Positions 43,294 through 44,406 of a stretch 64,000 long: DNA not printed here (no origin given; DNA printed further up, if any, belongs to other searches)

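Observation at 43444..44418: Bacterial-type F420-dependent NADP reductase-like (COG2085) intronless gene beside a tRNA: horizontal-transfer candidate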

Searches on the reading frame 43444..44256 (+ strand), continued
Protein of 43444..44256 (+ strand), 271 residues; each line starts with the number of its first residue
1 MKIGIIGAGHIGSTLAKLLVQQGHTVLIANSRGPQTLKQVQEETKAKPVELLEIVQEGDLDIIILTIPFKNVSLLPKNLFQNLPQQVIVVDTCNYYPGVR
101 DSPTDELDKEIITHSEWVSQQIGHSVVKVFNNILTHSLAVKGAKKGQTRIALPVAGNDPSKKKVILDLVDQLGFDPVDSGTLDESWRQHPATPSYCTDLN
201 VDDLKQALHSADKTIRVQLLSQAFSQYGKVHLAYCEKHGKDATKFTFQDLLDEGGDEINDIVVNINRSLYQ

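Call 10: search_solved_structures(query=window:43444-44256:+, max_evalue=0.001, show_alignments=2)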
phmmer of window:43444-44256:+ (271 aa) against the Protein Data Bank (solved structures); distinct sequences matched with E-value up to 0.001: 6.
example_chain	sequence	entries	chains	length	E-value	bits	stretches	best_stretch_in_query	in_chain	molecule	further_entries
4huj_A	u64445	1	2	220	3e-16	63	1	4-185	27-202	Uncharacterized protein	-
2vns_A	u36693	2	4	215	1.6e-07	34.4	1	2-188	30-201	METALLOREDUCTASE STEAP3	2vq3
1jax_A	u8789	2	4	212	7.8e-06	28.9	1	2-194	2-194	conserved hypothetical protein | Coenzyme F420H2:NADP+ Oxidoreductase (FNO)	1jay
2yjz_A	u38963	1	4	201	3.2e-05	26.8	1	4-183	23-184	METALLOREDUCTASE STEAP4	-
6hcy_C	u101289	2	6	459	6.6e-05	25.8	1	4-183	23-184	Metalloreductase STEAP4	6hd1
3dtt_A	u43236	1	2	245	0.00054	22.8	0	1-44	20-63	NADP oxidoreductase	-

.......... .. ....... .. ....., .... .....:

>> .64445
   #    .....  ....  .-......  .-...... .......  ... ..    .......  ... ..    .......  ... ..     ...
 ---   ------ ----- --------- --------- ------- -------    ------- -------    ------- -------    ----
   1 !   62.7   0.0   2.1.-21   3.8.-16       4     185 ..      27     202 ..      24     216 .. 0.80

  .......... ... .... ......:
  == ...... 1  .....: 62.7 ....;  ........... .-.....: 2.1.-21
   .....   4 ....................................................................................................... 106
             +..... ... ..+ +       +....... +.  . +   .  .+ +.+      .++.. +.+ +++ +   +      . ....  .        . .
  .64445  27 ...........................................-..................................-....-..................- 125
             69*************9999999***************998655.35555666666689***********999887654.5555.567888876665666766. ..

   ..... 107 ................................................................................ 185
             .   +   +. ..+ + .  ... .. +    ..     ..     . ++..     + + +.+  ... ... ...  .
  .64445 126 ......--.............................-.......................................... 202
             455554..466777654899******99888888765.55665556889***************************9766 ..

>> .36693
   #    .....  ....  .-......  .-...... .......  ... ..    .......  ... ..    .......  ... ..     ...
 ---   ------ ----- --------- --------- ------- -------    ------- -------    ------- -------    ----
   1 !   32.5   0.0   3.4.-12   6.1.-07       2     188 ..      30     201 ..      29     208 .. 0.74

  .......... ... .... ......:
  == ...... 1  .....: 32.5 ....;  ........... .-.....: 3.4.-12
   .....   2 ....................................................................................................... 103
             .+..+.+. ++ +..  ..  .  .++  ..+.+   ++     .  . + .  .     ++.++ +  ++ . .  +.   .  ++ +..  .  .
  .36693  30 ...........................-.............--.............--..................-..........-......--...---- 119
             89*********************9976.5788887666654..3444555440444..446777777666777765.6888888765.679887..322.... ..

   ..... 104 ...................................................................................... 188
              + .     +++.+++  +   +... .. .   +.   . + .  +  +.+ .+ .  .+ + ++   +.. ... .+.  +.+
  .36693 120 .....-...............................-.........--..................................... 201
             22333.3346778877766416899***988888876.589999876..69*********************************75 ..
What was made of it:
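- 43447..43728 (+): N-terminal Rossmann NADP(H)-binding domain (residues 2-95). It includes GAGHIG (residues 7-12, 43462-43479) and the NSRGP 2'-phosphate-type motif (residues 30-34, 43531-43545). The same region aligns to the STEAP3 'GSGDF...SRNP' segment (call 10).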

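Call 11: find_encoding_contigs(protein=P0012, flank=8000, max_places=3)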
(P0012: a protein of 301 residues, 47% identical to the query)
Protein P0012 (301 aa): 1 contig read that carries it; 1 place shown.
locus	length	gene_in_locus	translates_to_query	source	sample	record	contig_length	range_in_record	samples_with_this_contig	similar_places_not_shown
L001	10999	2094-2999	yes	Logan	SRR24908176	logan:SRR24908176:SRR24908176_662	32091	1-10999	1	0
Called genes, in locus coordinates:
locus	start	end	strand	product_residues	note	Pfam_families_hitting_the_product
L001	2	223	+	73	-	?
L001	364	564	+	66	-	-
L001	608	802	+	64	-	-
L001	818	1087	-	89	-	PF15738:YafQ_toxin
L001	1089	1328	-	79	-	-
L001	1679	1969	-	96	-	PF06719:AraC_N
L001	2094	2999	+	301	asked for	PF03446:NAD_binding_2, PF03807:F420_oxidored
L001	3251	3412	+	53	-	-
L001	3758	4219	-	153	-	PF01814:Hemerythrin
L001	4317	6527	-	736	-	PF13328:HD_4, PF04607:RelA_SpoT, PF02824:TGS, PF19296:RelA_AH, PF28438:RelA_RIS, PF13291:ACT_4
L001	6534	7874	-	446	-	PF01938:TRAM, PF05958:tRNA_U5-meth_tr, PF00398:RrnaAD (weak), PF05175:MTS (faint), PF03602:Cons_hypoth95 (weak), PF08241:Methyltransf_11 (faint), PF13649:Methyltransf_25, PF13847:Methyltransf_31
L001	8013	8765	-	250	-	PF01479:S4, PF00849:PseudoU_synth_2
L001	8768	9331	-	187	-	PF04079:SMC_ScpB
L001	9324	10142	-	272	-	PF02616:SMC_ScpA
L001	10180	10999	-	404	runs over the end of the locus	PF00579:tRNA-synt_1b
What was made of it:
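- In Legionella it sits in a variable-looking region with a toxin-antitoxin gene and an AraC fragment (call 11).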

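Call 12: find_encoding_contigs(protein=P0004, flank=3000, max_places=3)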
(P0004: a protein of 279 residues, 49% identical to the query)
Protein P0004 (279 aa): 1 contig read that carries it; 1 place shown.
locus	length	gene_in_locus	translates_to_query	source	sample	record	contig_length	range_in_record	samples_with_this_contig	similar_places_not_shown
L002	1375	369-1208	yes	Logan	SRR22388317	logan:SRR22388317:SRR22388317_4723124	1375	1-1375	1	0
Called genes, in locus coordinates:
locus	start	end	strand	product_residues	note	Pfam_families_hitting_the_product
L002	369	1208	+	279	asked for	PF02826:2-Hacid_dh_C (weak), PF03446:NAD_binding_2, PF03807:F420_oxidored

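Call 13: find_encoding_contigs(protein=P0005, flank=6000, max_places=3)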
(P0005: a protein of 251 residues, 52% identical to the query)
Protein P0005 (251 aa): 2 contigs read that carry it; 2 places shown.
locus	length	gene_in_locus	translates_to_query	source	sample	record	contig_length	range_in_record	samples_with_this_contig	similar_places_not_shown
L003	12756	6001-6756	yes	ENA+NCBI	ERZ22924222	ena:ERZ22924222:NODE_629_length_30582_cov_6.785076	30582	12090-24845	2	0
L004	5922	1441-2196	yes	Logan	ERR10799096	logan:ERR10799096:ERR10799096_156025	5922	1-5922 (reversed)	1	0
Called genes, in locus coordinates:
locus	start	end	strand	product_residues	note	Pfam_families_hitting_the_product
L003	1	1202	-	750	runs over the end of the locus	-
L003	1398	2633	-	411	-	PF01112:Asparaginase_2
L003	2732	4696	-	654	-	PF14200:RicinB_lectin_2, PF00652:Ricin_B_lectin, PF14200:RicinB_lectin_2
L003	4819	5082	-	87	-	-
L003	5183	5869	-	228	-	PF00440:TetR_N, PF14246:TetR_C_7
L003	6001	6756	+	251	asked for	PF02826:2-Hacid_dh_C (weak), PF03446:NAD_binding_2, PF03807:F420_oxidored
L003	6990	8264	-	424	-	PF07690:MFS_1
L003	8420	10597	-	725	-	PF04879:Molybdop_Fe4S4, PF00384:Molybdopterin, PF01568:Molydop_binding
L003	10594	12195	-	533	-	PF12838:Fer4_7 (faint), PF12797:Fer4_2 (faint), PF12837:Fer4_6 (faint), PF13187:Fer4_9 (faint), PF13237:Fer4_10 (faint), PF13247:Fer4_11, PF04976:DmsC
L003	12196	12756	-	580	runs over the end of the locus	PF00258:Flavodoxin_1, PF00667:FAD_binding_1, PF00175:NAD_binding_1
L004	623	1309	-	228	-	PF00440:TetR_N, PF14246:TetR_C_7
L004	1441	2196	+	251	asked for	PF02826:2-Hacid_dh_C (weak), PF03446:NAD_binding_2, PF03807:F420_oxidored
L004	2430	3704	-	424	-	PF07690:MFS_1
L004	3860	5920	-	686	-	?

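Call 16: find_related_loci(query=A2, collection=genome_contigs, flank=4000)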
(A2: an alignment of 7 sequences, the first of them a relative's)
Query A2 (271 aa) in genome_contigs; peptide patterns used: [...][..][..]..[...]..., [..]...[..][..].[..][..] (x = any residue, [..] = any of these).
600 stretches matched a pattern (row limit reached: there are more); 588 encode a relative of the query (tblastn E <= 1e-3); the best 80 are kept; 80 distinct loci.
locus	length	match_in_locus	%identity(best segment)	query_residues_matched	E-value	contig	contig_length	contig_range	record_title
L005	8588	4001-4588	53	1-198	9e-68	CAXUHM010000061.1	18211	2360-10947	MAG TPA_asm: uncultured Terriglobus sp. isolate public_SRR14722229_metawrap_bin.6 genome assembly, contig: public_SRR147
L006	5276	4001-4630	52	1-212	1e-67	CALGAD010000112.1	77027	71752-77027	MAG TPA_asm: uncultured Bacillaceae bacterium isolate SRR6713633_bin.97_CONCOCT_v1.1_MAG genome assembly, contig: ERZ794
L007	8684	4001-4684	48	1-230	1e-67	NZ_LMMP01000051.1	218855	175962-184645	Methylobacterium sp. Leaf91 contig_8, whole genome shotgun sequence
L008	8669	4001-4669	49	1-225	2e-65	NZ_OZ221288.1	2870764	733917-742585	Pararobbsia alpina isolate ABIP432 chromosome 2, complete sequence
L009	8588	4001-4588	54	1-198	6e-65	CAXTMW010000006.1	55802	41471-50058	MAG TPA_asm: uncultured Acidobacteriaceae bacterium isolate public_SRR14722157_metawrap_bin.1 genome assembly, contig: p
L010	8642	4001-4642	47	14-229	2e-62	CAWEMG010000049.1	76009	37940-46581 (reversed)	MAG: uncultured Gemmatimonadales bacterium isolate MFD02840.bin.2.212 genome assembly, contig: contig_69855, whole genom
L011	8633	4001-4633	48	14-226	4e-62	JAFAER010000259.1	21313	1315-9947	MAG: Proteobacteria bacterium isolate OH_SBlB_141 k127_1122190, whole genome shotgun sequence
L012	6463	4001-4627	50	1-211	1e-61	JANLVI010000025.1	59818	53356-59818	MAG: Vulcanimicrobiota bacterium isolate OTE_21_metabat_162 OTE_21_k141_158913, whole genome shotgun sequence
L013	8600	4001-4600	48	13-214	5e-61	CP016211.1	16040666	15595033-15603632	Minicystis rosea strain DSM 24000 chromosome, complete genome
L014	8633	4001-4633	50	1-213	5e-61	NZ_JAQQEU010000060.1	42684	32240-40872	Paraburkholderia sediminicola strain RL18-126-BIB-A 60, whole genome shotgun sequence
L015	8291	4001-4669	48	1-225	1e-60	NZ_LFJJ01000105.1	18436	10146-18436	Candidatus Burkholderia verschuerenii strain UZHbot4 BVERctg110, whole genome shotgun sequence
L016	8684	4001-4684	43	1-230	3e-60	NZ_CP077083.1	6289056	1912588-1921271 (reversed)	Pseudomonas salmasensis strain SWRI126 chromosome, complete genome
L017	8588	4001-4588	50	14-211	2e-60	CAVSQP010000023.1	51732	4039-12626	MAG: Candidatus Eremiobacteraeota bacterium isolate MFD05841.bin.1.138 genome assembly, contig: contig_59979, whole geno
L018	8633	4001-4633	50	1-213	4e-60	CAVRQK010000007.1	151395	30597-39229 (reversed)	MAG: uncultured Solirubrobacteraceae bacterium isolate MFD01188.bin.3.182 genome assembly, contig: contig_23067, whole g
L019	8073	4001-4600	50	13-214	2e-60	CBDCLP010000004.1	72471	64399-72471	MAG: Granulicella sp. isolate ecd415fe-5a49-4333-81ac-753491ecee30 genome assembly, contig: contig_4, whole genome shotg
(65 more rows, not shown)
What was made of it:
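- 588 confirmed loci in GTDB species genomes over many phyla at 43-54% identity (call 16).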

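Call 26: search_protein_representatives(protein=window:43444-44256:+)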
Query: 271 residues. Proteins with E-value up to 0.001 (for the whole library): 3687; up to 1e-10: 1189; up to 1e-30: 141. The best 150 are listed.
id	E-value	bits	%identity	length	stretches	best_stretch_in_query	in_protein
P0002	4.3e-85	301.8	55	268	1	2-271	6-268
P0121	1.0e-59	218.6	53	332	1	2-215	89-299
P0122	3.9e-57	210.1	50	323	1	1-213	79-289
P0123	1.3e-56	208.4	51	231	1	1-212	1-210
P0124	8.6e-56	205.7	49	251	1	1-214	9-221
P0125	9.2e-55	202.4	47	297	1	2-214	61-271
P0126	1.1e-54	202.2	42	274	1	1-246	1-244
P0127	1.4e-54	201.8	47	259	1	1-227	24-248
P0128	1.7e-54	201.5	49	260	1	1-215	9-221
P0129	4.7e-54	200.1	47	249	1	1-226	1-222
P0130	2.1e-53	197.9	50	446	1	1-211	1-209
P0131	4.3e-53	196.9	48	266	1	1-215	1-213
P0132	3.8e-52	193.8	48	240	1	1-214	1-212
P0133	3.4e-51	190.7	47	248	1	1-228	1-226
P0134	4.9e-51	190.2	48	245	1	1-209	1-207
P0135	7.0e-51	189.7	50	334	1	1-216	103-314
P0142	2.7e-48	181.2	47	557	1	1-214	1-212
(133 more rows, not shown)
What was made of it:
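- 1189 clusters (50% identity) at E<=1e-10 (call 26).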

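Call 28: list_cluster_members(proteins=[P0121, P0122, P0125, P0135, P0130, P0142, P0126, P0127, P0014, P0017])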
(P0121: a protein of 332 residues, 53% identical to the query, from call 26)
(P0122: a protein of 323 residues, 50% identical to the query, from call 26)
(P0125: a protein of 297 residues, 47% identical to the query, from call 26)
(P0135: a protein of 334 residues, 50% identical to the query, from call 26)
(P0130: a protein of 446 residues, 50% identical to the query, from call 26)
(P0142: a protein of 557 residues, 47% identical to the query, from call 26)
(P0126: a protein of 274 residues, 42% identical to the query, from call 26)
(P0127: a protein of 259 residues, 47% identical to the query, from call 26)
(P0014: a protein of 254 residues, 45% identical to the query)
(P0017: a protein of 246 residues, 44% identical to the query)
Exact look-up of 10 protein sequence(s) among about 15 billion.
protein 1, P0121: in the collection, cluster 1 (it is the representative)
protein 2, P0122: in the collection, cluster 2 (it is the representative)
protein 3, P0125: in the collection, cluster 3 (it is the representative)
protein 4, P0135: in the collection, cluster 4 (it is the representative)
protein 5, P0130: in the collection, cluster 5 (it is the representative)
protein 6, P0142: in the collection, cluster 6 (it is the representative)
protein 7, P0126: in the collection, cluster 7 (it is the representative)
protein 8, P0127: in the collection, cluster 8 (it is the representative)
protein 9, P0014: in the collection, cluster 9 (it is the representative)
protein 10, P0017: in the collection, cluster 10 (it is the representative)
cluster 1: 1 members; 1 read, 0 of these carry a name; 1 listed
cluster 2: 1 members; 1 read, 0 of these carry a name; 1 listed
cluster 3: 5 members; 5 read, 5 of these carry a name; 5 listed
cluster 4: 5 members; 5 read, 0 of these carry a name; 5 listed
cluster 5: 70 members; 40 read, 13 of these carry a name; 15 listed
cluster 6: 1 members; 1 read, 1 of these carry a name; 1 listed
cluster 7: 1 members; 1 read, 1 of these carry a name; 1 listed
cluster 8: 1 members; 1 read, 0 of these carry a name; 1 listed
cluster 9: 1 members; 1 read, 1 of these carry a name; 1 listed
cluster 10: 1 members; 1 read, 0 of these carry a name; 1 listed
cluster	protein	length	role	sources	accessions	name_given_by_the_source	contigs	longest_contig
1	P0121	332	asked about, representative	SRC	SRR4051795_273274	-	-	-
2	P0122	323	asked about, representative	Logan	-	-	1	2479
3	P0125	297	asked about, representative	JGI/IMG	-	8-hydroxy-5-deazaflavin:NADPH oxidoreductase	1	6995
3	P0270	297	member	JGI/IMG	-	8-hydroxy-5-deazaflavin:NADPH oxidoreductase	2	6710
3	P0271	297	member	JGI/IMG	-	8-hydroxy-5-deazaflavin:NADPH oxidoreductase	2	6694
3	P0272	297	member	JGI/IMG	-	8-hydroxy-5-deazaflavin:NADPH oxidoreductase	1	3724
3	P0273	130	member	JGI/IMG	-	8-hydroxy-5-deazaflavin:NADPH oxidoreductase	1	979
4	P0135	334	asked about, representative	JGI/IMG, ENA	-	-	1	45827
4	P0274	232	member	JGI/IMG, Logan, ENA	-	-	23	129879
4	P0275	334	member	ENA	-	-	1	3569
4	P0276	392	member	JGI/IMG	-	-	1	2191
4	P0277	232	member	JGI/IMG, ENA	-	-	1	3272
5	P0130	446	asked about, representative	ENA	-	-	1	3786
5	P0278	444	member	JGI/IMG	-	predicted dinucleotide-binding enzyme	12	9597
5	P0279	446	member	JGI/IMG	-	predicted dinucleotide-binding enzyme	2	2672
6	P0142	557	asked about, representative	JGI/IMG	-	predicted dinucleotide-binding enzyme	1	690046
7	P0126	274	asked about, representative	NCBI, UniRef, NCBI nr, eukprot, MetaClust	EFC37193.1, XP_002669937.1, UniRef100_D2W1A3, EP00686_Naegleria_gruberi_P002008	predicted protein [Naegleria gruberi] | Predicted protein n=1 Tax=Naegleria gruberi TaxID=5762 RepID=D2W1A3_NAEGR | uncharacterized protein NAEGRDRAFT_75146 [Naegleria gruberi]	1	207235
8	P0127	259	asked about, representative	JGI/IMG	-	-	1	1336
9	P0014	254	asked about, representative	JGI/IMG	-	predicted dinucleotide-binding enzyme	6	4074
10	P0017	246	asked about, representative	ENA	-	-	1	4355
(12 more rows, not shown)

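Call 47: search_protein_families(library=pfam, alignment_id=A5, max_evalue=0.00001)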
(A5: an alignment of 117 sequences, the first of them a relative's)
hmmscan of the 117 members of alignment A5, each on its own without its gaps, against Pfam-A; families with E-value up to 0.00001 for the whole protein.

A. member 1, L005:3647-3943:+ (99 aa): 0 families

B. families by the number of members that match (of 117 scanned): 77 families (the first 25 are shown)
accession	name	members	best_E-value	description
PF01638.23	HxlR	4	2.4e-30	HxlR-like helix-turn-helix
PF00296.26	Bac_luciferase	3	2.7e-47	Luciferase-like monooxygenase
PF00440.29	TetR_N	3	4.5e-15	Bacterial regulatory proteins, tetR family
PF03551.20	PadR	3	8.1e-07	Transcriptional regulator PadR-like family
PF07690.21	MFS_1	2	5.7e-49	Major Facilitator Superfamily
PF00580.27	UvrD-helicase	2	8.6e-31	UvrD/REP helicase N-terminal domain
PF13361.12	UvrD_C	2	7.9e-14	UvrD-like helicase C-terminal domain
PF12802.13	MarR_2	2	4.7e-13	MarR family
PF01047.28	MarR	2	3.6e-10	MarR family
PF14246.11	TetR_C_7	2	3.7e-10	AefR-like transcriptional repressor, C-terminal domain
PF13245.12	AAA_19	2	4.2e-09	AAA domain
PF13538.12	UvrD_C_2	2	2.1e-08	UvrD-like helicase C-terminal domain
PF05960.17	DUF885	1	1.7e-129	Bacterial protein of unknown function (DUF885)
PF01425.27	Amidase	1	6.9e-104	Amidase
PF00873.25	ACR_tran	1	3.8e-103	AcrB/AcrD/AcrF family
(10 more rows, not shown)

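Call 48: search_protein_families(library=pfam, alignment_id=A6, max_evalue=0.00001)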
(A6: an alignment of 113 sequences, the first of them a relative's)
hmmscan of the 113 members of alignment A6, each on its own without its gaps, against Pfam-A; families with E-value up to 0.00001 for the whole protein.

A. member 1, L005:4945-5673:+ (243 aa): 1 family
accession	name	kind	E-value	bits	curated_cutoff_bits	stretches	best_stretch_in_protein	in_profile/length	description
PF02586.19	SRAP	-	6e-38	131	27.1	1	94-221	87-214/214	SOS response associated peptidase (SRAP)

B. families by the number of members that match (of 113 scanned): 84 families (the first 25 are shown)
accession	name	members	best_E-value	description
PF00248.27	Aldo_ket_red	2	6.2e-70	Aldo/keto reductase family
PF07690.21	MFS_1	2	5.1e-38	Major Facilitator Superfamily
PF00106.31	adh_short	2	4.8e-33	short chain dehydrogenase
PF13561.12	adh_short_C2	2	5.8e-25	Enoyl-(Acyl carrier protein) reductase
PF08241.18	Methyltransf_11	2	7.7e-22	Methyltransferase domain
PF13847.12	Methyltransf_31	2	3.1e-20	Methyltransferase domain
PF13649.12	Methyltransf_25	2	4.4e-20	Methyltransferase domain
PF13519.12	VWA_2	2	2.9e-16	von Willebrand factor type A domain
PF13489.12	Methyltransf_23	2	1e-15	Methyltransferase domain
PF02566.24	OsmC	2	1.5e-15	OsmC-like protein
PF08242.18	Methyltransf_12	2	4.3e-13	Methyltransferase domain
PF05977.19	MFS_3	1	5.2e-114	Transmembrane secretion effector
PF03176.21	MMPL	1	1.3e-81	MMPL family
PF13517.12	FG-GAP_3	1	2.9e-76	FG-GAP-like repeat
PF12034.13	YfbK_C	1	6.2e-75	Uncharacterized protein YfbK, C-terminal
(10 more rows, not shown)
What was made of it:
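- HxlR, TetR, PadR, MarR and AraC regulators recur, with reductases, OsmC and AhpC nearby (calls 11, 13, 47, 48).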

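Call 49: predict_structure(alignment_id=A4)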
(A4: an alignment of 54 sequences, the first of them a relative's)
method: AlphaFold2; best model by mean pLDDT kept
length: 271 residues; sequences in the alignment: 54
mean_pLDDT: 96.4   pTM: 0.92
mean pLDDT of the five models: 96.4, 96.1, 95.8, 95.2, 93.8
residues with pLDDT >= 90: 261; 70-90: 10; 50-70: 0; < 50: 0
segments of 3 or more residues with pLDDT < 50: none
pLDDT, mean of each block of 10 residues (from residue 1): 97 98 98 96 98 91 97 96 96 93 91 97 98 97 95 99 99 98 98 98 98 94 96 98 95 96 97 87
secondary structure, 60 per line:
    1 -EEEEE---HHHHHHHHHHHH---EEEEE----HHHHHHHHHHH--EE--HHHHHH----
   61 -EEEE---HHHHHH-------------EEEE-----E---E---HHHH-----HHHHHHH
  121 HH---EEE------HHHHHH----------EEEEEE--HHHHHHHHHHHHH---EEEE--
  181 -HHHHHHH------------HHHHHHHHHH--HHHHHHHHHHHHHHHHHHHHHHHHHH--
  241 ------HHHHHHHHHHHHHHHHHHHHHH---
elements in order: E2-6 H10-21 E25-29 H34-44 H51-56 E62-65 H69-74 E88-91 H105-108 H114-122 E126-128 H135-140 E151-156 H159-171 E175-178 H182-188 H201-210 H213-238 H247-268
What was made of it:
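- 44080..44247 (+): C-terminal two-helix hairpin (residues 213-268) ending in the NxxxxINRS motif. It is about 22 aa longer than in most bacterial members. AF2 helices span 213-238 and 247-268 (call 49).
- On Fno/STEAP-type NADPH oxidoreductase fold: AF2 pLDDT 96.4 (call 49).
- Fold: pLDDT 96.4 (call 49).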
